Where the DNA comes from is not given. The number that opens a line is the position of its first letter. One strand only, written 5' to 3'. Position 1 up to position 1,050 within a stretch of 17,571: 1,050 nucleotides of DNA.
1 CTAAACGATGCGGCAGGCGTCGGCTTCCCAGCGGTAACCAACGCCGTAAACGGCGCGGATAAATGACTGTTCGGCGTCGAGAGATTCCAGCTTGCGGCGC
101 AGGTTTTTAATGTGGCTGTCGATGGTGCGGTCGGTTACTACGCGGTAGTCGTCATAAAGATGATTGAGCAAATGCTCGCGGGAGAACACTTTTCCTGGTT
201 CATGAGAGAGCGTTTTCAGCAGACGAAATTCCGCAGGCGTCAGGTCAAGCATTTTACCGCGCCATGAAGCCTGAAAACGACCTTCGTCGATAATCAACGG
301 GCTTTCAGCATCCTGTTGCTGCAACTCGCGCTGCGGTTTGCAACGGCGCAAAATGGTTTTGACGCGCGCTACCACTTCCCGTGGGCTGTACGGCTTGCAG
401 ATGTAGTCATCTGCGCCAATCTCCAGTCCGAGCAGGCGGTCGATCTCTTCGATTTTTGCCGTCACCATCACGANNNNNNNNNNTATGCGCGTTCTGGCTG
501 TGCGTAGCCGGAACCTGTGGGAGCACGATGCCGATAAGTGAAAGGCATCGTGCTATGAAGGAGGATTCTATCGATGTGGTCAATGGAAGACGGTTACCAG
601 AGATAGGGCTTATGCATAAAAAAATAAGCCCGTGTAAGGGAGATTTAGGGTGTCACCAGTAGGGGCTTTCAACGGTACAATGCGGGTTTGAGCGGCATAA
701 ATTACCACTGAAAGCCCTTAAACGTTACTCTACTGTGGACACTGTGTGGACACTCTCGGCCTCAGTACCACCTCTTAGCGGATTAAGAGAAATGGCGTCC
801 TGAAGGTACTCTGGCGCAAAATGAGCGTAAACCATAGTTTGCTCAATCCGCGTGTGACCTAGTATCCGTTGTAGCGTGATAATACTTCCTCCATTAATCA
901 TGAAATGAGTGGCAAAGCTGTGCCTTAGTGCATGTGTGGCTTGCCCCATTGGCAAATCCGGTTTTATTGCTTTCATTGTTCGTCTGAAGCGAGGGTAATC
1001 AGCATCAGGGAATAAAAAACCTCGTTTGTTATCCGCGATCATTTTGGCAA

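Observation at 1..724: Anomalous left junction: truncated baeR, N-run, then the att core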

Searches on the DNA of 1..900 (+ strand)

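Call 3: search_dna_similar(query=window:1-724:+, collection=ecoli_genomes, mode=near, max_rows=20)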
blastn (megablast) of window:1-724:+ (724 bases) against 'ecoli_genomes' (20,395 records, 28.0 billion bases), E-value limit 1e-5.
Records with a match: 5427; places in all: 10813; records where one place covers at least 80% of the query: 0.
Genomes with a match: 5424 of 5426; with a place that covers at least 80% of the query: 0. Places per genome that has any: lowest 1, median 2, highest 4. On chromosomes: 10807 places; on plasmids: 6.
Best place of each record, by identity: >=99% 285; 95-99% 5107; 90-95% 35.
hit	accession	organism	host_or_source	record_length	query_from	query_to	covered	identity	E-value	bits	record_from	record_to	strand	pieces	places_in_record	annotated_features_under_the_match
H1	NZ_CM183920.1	Escherichia coli strain GMM060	Homo sapiens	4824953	1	473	65%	100.0%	0e+0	874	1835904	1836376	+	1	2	baeR: envelope stress response regulator BaeR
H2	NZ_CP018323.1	Escherichia coli strain KSC9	porcine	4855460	1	473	65%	99.8%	0e+0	869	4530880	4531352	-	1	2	baeR: two-component system response regulator BaeR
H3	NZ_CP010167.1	Escherichia coli strain H3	not applicable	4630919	1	473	65%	99.8%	0e+0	869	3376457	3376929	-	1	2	baeR: two-component system response regulator BaeR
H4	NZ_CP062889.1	Escherichia coli O100:H21 strain Res13-Lact-ER07-18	Sus scrofa domesticus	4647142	1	473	65%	99.8%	0e+0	869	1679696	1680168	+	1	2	baeR: two-component system response regulator BaeR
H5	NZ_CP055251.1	Escherichia coli strain AH01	chicken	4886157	1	473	65%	99.8%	0e+0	869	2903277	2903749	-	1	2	baeR: two-component system response regulator BaeR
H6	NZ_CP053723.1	Escherichia coli strain CP66-6_Sichuan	pig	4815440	1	473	65%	99.8%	0e+0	869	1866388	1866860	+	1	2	baeR: two-component system response regulator BaeR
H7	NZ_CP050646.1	Escherichia coli strain PapM-36-2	Papio papio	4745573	1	473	65%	99.8%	0e+0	869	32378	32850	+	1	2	baeR: two-component system response regulator BaeR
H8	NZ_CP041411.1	Escherichia coli strain STEC719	goat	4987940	1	473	65%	99.8%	0e+0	869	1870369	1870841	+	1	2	baeR: two-component system response regulator BaeR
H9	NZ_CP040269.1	Escherichia coli strain 1500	Bivalve mollusk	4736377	1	473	65%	99.8%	0e+0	869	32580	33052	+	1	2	baeR: two-component system response regulator BaeR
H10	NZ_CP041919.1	Escherichia coli strain Ec40743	Homo sapiens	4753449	1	473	65%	99.8%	0e+0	869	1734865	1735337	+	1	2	baeR: two-component system response regulator BaeR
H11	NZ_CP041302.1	Escherichia coli strain MSHS 472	Homo sapiens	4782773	1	473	65%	99.8%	0e+0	869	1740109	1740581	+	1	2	baeR: two-component system response regulator BaeR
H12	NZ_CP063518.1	Escherichia coli strain EH01-18-02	Homo sapiens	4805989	1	473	65%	99.8%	0e+0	869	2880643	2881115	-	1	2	baeR: two-component system response regulator BaeR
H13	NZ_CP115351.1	Escherichia coli strain CUVET21-37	cat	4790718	1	473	65%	99.8%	0e+0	869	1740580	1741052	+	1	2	baeR: two-component system response regulator BaeR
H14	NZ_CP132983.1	Escherichia coli strain ARS-C301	Beef Cattle Feces - Rectal Grab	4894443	1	473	65%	99.8%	0e+0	869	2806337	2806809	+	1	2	baeR: two-component system response regulator BaeR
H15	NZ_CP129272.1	Escherichia coli strain G12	Chicken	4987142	1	473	65%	99.8%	0e+0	869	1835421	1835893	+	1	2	baeR: two-component system response regulator BaeR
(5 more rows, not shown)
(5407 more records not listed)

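Call 4: search_dna_similar(query=window:484-724:+, collection=ecoli_genomes, mode=near, max_rows=30, rows=spread)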
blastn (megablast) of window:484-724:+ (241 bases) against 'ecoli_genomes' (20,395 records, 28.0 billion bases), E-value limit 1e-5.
Records with a match: 5372; places in all: 5388; records where one place covers at least 80% of the query: 813.
Genomes with a match: 5369 of 5426; with a place that covers at least 80% of the query: 812. Places per genome that has any: lowest 1, median 1, highest 2. On chromosomes: 5384 places; on plasmids: 4.
Best place of each record, by identity: >=99% 1546; 95-99% 1386; 90-95% 2322; 80-90% 118.
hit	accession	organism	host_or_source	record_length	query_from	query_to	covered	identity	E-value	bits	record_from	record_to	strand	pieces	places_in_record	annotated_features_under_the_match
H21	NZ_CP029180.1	Escherichia coli strain H9Ecoli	Homo sapiens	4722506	1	241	100%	100.0%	3e-122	446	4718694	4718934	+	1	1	none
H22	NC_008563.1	Escherichia coli APEC O1 strain APEC O1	lesion site (lung) of a dead turkey ...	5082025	2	241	100%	97.1%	2e-109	403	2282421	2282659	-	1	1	none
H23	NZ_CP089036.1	Escherichia coli O157:H7 strain 7386WT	not applicable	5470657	2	241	100%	95.8%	2e-104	387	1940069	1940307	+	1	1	none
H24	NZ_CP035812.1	Escherichia coli strain B7A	Homo sapiens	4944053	2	241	100%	95.4%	8e-103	381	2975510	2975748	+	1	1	none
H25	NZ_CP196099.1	Escherichia coli strain EC2202095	Homo sapiens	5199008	2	241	100%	89.6%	4e-81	309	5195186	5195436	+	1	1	none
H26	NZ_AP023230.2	Escherichia coli strain YJ4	Homo sapiens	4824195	1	162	67%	100.0%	2e-78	300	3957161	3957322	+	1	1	none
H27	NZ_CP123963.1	Escherichia coli strain L6-21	Waterfowl manure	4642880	1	162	67%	100.0%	2e-78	300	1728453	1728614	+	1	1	none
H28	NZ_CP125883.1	Escherichia coli strain AHM9C61I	chicken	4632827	1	162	67%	100.0%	2e-78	300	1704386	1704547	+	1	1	none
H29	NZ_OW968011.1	Escherichia coli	Homo sapiens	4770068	1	162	67%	100.0%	2e-78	300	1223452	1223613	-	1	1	none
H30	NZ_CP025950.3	Escherichia coli strain SCEC020023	Homo sapiens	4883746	1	162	67%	99.4%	4e-76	292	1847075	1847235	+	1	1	none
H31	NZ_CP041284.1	Escherichia coli strain 54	cow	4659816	1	162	67%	98.8%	2e-74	287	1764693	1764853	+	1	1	none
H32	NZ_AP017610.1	Escherichia coli strain 20Ec-P-124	Sus scrofa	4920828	2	162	67%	95.7%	4e-66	259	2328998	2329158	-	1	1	none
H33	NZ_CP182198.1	Escherichia coli strain EC130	pig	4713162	2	162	67%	95.7%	4e-66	259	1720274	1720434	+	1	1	none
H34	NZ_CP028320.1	Escherichia coli O18:H1 strain CFSAN067215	Homo sapiens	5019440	2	162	67%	95.7%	1e-65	257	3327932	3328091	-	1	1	none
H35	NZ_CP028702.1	Escherichia coli strain J53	Laboratory strain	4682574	1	153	63%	100.0%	2e-73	283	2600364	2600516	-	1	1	phage late control D family protein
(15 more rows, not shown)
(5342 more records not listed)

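Call 5: get_annotated_region(hit=H27, flank=6000)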
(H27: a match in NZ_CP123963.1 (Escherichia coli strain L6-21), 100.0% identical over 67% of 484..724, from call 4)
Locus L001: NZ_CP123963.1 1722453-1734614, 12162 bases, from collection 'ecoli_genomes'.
description: Escherichia coli strain L6-21 chromosome, complete genome
organism: Escherichia coli strain L6-21 (NCBI taxid 562)
replicon: chromosome; assembly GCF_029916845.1
host: -; source: Waterfowl manure; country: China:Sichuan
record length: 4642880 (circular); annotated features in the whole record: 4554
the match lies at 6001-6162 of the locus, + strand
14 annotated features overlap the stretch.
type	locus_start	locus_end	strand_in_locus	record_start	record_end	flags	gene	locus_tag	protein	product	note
CDS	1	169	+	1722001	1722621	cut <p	-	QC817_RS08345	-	class II D-tagatose-bisphosphate aldolase non-catalytic subunit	incomplete; partial in the middle of a contig; missing N-terminus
CDS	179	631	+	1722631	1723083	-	gatA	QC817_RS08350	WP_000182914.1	PTS galactitol transporter subunit IIA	-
CDS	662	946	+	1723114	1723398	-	gatB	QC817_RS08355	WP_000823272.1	PTS galactitol transporter subunit IIB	-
CDS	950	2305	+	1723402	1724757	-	-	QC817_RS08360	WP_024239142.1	PTS galactitol transporter subunit IIC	-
CDS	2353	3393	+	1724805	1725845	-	gatD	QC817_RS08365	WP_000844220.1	galactitol-1-phosphate 5-dehydrogenase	-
CDS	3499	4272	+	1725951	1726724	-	-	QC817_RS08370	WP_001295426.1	DeoR/GlpR family DNA-binding transcription regulator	-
CDS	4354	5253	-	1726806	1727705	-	yegS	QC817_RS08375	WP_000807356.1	lipid kinase YegS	-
CDS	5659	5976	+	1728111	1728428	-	yegR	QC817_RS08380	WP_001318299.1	protein YegR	-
CDS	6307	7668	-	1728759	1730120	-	yegQ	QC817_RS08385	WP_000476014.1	tRNA 5-hydroxyuridine modification protein YegQ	-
CDS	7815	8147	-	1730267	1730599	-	yegP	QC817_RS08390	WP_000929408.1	YegP family protein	-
CDS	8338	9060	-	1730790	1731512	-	baeR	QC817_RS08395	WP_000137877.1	two-component system response regulator BaeR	-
CDS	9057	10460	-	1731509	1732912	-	baeS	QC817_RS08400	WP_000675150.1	two-component system sensor histidine kinase BaeS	-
CDS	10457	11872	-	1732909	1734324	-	mdtD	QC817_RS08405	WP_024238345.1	MFS transporter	-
CDS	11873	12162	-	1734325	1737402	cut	mdtC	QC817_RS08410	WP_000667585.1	multidrug efflux RND transporter permease subunit MdtC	-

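Call 6: get_annotated_region(hit=H21, flank=6000)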
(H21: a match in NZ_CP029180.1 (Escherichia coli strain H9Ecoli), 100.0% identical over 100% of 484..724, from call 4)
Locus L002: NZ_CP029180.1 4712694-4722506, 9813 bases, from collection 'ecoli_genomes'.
description: Escherichia coli strain H9Ecoli chromosome, complete genome
organism: Escherichia coli strain H9Ecoli (NCBI taxid 562)
replicon: chromosome; assembly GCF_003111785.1
host: Homo sapiens; source: feces; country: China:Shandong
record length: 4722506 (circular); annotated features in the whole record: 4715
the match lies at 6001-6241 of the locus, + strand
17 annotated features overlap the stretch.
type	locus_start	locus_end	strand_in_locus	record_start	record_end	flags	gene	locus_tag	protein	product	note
CDS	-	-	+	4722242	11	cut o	-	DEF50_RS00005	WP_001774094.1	DUF5405 family protein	-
CDS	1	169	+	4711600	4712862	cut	gatZ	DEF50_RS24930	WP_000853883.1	tagatose-bisphosphate aldolase subunit GatZ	-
CDS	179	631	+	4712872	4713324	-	gatA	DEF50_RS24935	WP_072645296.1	PTS galactitol transporter subunit IIA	-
CDS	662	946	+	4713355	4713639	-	gatB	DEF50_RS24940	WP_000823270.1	PTS galactitol transporter subunit IIB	-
CDS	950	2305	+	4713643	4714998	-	-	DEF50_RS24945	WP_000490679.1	PTS galactitol transporter subunit IIC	-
CDS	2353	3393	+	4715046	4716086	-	gatD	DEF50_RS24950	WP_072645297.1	galactitol-1-phosphate 5-dehydrogenase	-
CDS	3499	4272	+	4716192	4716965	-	-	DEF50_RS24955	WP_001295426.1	DeoR/GlpR family DNA-binding transcription regulator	-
CDS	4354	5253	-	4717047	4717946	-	yegS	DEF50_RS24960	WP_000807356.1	lipid kinase YegS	-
CDS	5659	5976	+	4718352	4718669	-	yegR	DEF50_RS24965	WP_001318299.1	protein YegR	-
CDS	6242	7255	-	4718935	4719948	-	-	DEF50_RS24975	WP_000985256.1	site-specific integrase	-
CDS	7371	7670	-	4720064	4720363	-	-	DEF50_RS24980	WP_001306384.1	helix-turn-helix domain-containing protein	-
CDS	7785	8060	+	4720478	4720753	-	-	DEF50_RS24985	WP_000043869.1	regulatory phage cox family protein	-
CDS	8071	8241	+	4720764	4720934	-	-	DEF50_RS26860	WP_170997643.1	hypothetical protein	-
CDS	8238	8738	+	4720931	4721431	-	-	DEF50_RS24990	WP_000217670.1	hypothetical protein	-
CDS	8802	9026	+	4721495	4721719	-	-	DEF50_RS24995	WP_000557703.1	DUF2732 family protein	-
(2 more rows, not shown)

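Call 27: get_annotated_region(hit=H1, flank=6000)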
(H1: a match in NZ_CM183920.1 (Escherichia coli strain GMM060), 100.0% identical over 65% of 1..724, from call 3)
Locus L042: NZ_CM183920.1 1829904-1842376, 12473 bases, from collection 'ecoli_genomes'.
description: Escherichia coli strain GMM060 chromosome, whole genome shotgun sequence
organism: Escherichia coli strain GMM060 (NCBI taxid 562)
replicon: chromosome; assembly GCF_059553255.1
host: Homo sapiens; source: -; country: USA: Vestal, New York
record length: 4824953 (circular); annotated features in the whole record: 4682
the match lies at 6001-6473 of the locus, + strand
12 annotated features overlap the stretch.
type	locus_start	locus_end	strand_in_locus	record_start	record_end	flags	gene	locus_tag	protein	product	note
CDS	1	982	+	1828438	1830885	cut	-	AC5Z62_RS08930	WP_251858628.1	phage tail tape measure protein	-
CDS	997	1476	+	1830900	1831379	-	-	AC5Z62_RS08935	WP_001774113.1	phage tail protein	-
CDS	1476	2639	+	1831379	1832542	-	-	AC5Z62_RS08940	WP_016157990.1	phage late control D family protein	-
CDS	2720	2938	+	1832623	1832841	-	ogrK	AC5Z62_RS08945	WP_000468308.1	prophage transcriptional regulator OgrK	-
CDS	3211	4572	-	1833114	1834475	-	trhP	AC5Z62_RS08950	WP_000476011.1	prephenate-dependent tRNA uridine(34) hydroxylase TrhP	-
CDS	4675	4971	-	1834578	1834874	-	-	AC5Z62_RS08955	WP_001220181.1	type II toxin-antitoxin system RelE/ParE family toxin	-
CDS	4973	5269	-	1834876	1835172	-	-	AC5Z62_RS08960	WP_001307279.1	type II toxin-antitoxin system ParD family antitoxin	-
CDS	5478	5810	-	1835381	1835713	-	yegP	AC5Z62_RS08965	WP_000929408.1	YegP family protein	-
CDS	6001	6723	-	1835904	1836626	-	baeR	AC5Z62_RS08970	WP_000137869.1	envelope stress response regulator BaeR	-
CDS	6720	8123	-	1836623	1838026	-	baeS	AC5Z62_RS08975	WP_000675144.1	envelope stress sensor histidine kinase BaeS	-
CDS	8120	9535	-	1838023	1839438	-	mdtD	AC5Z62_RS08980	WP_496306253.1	MFS transporter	-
CDS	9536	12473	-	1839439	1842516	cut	mdtC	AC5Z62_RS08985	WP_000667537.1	multidrug efflux RND transporter permease subunit MdtC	-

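Call 31: search_dna_similar(query=L035:9996-14000:+, collection=ecoli_genomes, mode=near, max_rows=15)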
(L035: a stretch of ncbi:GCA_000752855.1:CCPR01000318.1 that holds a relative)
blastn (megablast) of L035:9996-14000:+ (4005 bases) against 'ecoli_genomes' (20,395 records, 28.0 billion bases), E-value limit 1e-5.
Records with a match: 5426; places in all: 6556; records where one place covers at least 80% of the query: 4611.
Genomes with a match: 5424 of 5426; with a place that covers at least 80% of the query: 4611. Places per genome that has any: lowest 1, median 1, highest 4. On chromosomes: 6552 places; on plasmids: 4.
Best place of each record, by identity: >=99% 1465; 95-99% 3950; 90-95% 11.
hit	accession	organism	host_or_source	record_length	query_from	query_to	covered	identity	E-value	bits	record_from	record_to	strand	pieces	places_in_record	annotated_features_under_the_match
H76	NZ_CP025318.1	Escherichia coli strain FORC_042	pork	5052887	1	4005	100%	99.8%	0e+0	7358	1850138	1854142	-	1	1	yegQ: tRNA 5-hydroxyuridine modification protein YegQ | baeR: two-component system response regulator BaeR | yegP: YegP family protein | yegR: protein YegR | type II toxin-antitoxin system RelE/ParE family toxin | and 1 other names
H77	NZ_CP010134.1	Escherichia coli strain D1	dog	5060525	1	4005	100%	99.8%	0e+0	7358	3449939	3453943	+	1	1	yegQ: tRNA 5-hydroxyuridine modification protein YegQ | baeR: two-component system response regulator BaeR | yegP: YegP family protein | yegR: protein YegR | type II toxin-antitoxin system ParD family antitoxin | and 1 other names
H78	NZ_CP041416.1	Escherichia coli strain STEC711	goat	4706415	1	4005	100%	99.8%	0e+0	7358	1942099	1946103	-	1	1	yegQ: tRNA 5-hydroxyuridine modification protein YegQ | baeR: two-component system response regulator BaeR | yegP: YegP family protein | yegR: protein YegR | type II toxin-antitoxin system RelE/ParE family toxin | and 1 other names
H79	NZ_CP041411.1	Escherichia coli strain STEC719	goat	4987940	1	4005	100%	99.8%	0e+0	7358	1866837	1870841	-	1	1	yegQ: tRNA 5-hydroxyuridine modification protein YegQ | baeR: two-component system response regulator BaeR | yegP: YegP family protein | yegR: protein YegR | type II toxin-antitoxin system RelE/ParE family toxin | and 1 other names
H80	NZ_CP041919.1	Escherichia coli strain Ec40743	Homo sapiens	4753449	1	4005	100%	99.8%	0e+0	7358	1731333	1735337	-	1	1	yegQ: tRNA 5-hydroxyuridine modification protein YegQ | baeR: two-component system response regulator BaeR | yegP: YegP family protein | yegR: protein YegR | type II toxin-antitoxin system RelE/ParE family toxin | and 1 other names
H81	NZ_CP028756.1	Escherichia coli strain A19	Vampire bat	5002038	1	4005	100%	99.8%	0e+0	7358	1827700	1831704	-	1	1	trhP: prephenate-dependent tRNA uridine(34) hydroxylase TrhP | baeR: envelope stress response regulator BaeR | yegP: YegP family protein | yegR: protein YegR | type II toxin-antitoxin system RelE/ParE family toxin | and 1 other names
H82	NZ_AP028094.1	Escherichia coli strain JNE132847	Homo sapiens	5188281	1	4005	100%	99.8%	0e+0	7358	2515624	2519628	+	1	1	yegQ: tRNA 5-hydroxyuridine modification protein YegQ | baeR: two-component system response regulator BaeR | yegP: YegP family protein | yegR: protein YegR | type II toxin-antitoxin system ParD family antitoxin | and 1 other names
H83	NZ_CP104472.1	Escherichia coli strain UC4224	cheese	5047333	1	4005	100%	99.8%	0e+0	7358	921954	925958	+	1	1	trhP: prephenate-dependent tRNA uridine(34) hydroxylase TrhP | baeR: envelope stress response regulator BaeR | yegP: YegP family protein | yegR: lipoprotein YegR | type II toxin-antitoxin system ParD family antitoxin | and 1 other names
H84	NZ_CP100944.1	Escherichia coli strain ET565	sediment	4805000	1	4005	100%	99.8%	0e+0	7358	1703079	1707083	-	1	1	yegQ: tRNA 5-hydroxyuridine modification protein YegQ | baeR: two-component system response regulator BaeR | yegP: YegP family protein | yegR: protein YegR | type II toxin-antitoxin system RelE/ParE family toxin | and 1 other names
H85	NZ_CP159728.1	Escherichia coli strain Z22-6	hospital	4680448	1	4005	100%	99.8%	0e+0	7358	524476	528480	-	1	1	yegQ: tRNA 5-hydroxyuridine modification protein YegQ | baeR: two-component system response regulator BaeR | yegP: YegP family protein | yegR: protein YegR | type II toxin-antitoxin system RelE/ParE family toxin | and 1 other names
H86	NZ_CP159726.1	Escherichia coli strain Z22-7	hospital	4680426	1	4005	100%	99.8%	0e+0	7358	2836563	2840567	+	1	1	yegQ: tRNA 5-hydroxyuridine modification protein YegQ | baeR: two-component system response regulator BaeR | yegP: YegP family protein | yegR: protein YegR | type II toxin-antitoxin system ParD family antitoxin | and 1 other names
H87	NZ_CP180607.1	Escherichia coli strain PS1Thumoskin9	Homo sapiens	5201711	1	4005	100%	99.8%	0e+0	7358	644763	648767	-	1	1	yegQ: tRNA 5-hydroxyuridine modification protein YegQ | baeR: two-component system response regulator BaeR | yegP: YegP family protein | yegR: protein YegR | type II toxin-antitoxin system RelE/ParE family toxin | and 1 other names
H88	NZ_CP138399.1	Escherichia coli strain 64EVA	Homo sapiens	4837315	1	4005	100%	99.8%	0e+0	7358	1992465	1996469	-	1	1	yegQ: tRNA 5-hydroxyuridine modification protein YegQ | baeR: two-component system response regulator BaeR | yegP: YegP family protein | yegR: protein YegR | type II toxin-antitoxin system RelE/ParE family toxin | and 1 other names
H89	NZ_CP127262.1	Escherichia coli strain TW10828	Homo sapiens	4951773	1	4005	100%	99.8%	0e+0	7358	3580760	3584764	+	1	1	trhP: prephenate-dependent tRNA uridine(34) hydroxylase TrhP | baeR: envelope stress response regulator BaeR | yegP: YegP family protein | yegR: lipoprotein YegR | type II toxin-antitoxin system ParD family antitoxin | and 1 other names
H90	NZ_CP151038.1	Escherichia coli strain 19KM2326N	Dog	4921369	1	4005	100%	99.8%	0e+0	7358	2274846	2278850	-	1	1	yegQ: tRNA 5-hydroxyuridine modification protein YegQ | baeR: two-component system response regulator BaeR | yegP: YegP family protein | yegR: protein YegR | type II toxin-antitoxin system RelE/ParE family toxin | and 1 other names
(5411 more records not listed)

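Call 47: search_rna_families(source=window, start=400, end=900, threshold=evalue, max_evalue=10, show_alignments=1)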
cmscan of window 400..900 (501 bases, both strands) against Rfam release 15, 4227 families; matches with E-value up to 10: 2.
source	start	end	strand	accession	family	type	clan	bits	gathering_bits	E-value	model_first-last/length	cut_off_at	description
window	520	640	-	RF02899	AaHKsRNA54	Gene; sRNA;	-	17.4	37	2.1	1-118/118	no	Aggregatibacter sRNA 54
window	602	668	-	RF02181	ST7-AS2_1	Gene; lncRNA;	-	13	80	4.5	1-72/72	no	ST7 antisense RNA 2 conserved region 1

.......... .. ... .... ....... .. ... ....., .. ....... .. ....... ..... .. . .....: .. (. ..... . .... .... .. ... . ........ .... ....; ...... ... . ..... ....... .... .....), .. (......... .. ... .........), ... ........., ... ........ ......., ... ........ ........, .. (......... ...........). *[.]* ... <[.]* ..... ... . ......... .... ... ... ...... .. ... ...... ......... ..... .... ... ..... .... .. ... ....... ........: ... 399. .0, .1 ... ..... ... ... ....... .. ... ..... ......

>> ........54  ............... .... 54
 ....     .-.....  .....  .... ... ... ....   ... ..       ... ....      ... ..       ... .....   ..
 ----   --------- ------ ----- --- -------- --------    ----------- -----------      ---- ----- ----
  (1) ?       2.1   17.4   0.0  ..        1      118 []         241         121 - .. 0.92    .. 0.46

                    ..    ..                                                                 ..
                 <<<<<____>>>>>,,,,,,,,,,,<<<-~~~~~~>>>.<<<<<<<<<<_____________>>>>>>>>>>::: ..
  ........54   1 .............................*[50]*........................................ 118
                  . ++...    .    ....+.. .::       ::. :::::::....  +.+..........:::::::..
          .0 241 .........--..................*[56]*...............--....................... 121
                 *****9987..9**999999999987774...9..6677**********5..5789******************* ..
